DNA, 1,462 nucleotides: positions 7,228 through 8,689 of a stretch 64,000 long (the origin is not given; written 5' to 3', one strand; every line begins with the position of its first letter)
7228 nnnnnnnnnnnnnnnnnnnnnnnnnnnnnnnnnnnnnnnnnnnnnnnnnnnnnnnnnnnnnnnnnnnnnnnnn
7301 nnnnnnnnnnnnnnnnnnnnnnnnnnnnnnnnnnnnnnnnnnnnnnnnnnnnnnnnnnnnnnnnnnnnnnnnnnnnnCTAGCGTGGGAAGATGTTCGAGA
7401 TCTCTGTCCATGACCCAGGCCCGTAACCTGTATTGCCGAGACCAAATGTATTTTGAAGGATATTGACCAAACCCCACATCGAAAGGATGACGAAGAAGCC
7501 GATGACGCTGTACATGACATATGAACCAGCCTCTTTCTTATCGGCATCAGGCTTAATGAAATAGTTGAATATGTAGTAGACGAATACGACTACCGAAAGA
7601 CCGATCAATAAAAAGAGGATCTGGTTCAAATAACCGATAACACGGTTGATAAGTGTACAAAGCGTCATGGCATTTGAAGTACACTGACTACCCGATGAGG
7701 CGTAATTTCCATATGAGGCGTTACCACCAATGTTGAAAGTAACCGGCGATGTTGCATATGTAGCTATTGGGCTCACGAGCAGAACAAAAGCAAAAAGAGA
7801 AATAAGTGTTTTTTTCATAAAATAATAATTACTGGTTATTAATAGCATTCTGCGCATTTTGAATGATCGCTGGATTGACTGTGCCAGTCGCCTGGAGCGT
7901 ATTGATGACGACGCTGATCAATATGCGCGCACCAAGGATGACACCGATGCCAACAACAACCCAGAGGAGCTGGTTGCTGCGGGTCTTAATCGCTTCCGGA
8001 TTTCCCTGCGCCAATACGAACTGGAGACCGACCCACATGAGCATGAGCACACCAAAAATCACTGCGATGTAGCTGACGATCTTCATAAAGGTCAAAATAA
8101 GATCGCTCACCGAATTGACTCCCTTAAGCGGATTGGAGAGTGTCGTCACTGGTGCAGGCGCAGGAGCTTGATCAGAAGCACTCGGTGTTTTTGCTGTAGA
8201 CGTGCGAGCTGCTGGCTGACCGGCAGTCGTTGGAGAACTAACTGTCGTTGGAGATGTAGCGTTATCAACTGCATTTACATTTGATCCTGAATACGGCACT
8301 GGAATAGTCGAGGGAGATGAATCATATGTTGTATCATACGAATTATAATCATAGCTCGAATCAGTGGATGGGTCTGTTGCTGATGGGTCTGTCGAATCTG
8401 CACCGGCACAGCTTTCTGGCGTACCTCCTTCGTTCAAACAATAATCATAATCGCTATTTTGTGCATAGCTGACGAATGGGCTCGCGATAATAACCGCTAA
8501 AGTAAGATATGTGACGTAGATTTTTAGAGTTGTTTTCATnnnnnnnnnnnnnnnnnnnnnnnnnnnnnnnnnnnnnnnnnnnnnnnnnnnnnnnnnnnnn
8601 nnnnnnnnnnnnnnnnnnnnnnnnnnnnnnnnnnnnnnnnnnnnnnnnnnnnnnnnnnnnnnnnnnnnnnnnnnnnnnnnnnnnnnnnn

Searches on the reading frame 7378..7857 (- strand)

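Call 49: search_protein_families(library=pfam, proteins=[window:7378-7857:-], max_evalue=0.01)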
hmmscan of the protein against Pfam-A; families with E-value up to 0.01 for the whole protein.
window:7378-7857:- (159 aa): 3 families
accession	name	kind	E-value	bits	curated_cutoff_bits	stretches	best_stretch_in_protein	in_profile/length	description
PF18895.5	T4SS_pilin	-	4.4e-06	27.1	26.6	1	67-134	6-71/71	Type IV secretion system pilin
PF10251.14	PEN-2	-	0.0036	18.1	25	1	84-131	20-71/93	Presenilin enhancer-2 subunit of gamma secretase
PF01529.25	DHHC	-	0.0064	17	28.7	1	59-130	28-110/133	DHHC palmitoyltransferase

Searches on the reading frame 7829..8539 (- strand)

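Call 49: search_protein_families(library=pfam, proteins=[window:7829-8539:-], max_evalue=0.01)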
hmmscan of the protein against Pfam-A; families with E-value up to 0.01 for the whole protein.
window:7829-8539:- (236 aa): 2 families
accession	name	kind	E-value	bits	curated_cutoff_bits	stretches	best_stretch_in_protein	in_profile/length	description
PF18895.5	T4SS_pilin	-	3.3e-08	33.9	26.6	1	141-211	2-71/71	Type IV secretion system pilin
PF04956.18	TrbC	-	1.3e-05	25.8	27.9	1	142-208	35-95/98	TrbC/VIRB2 pilin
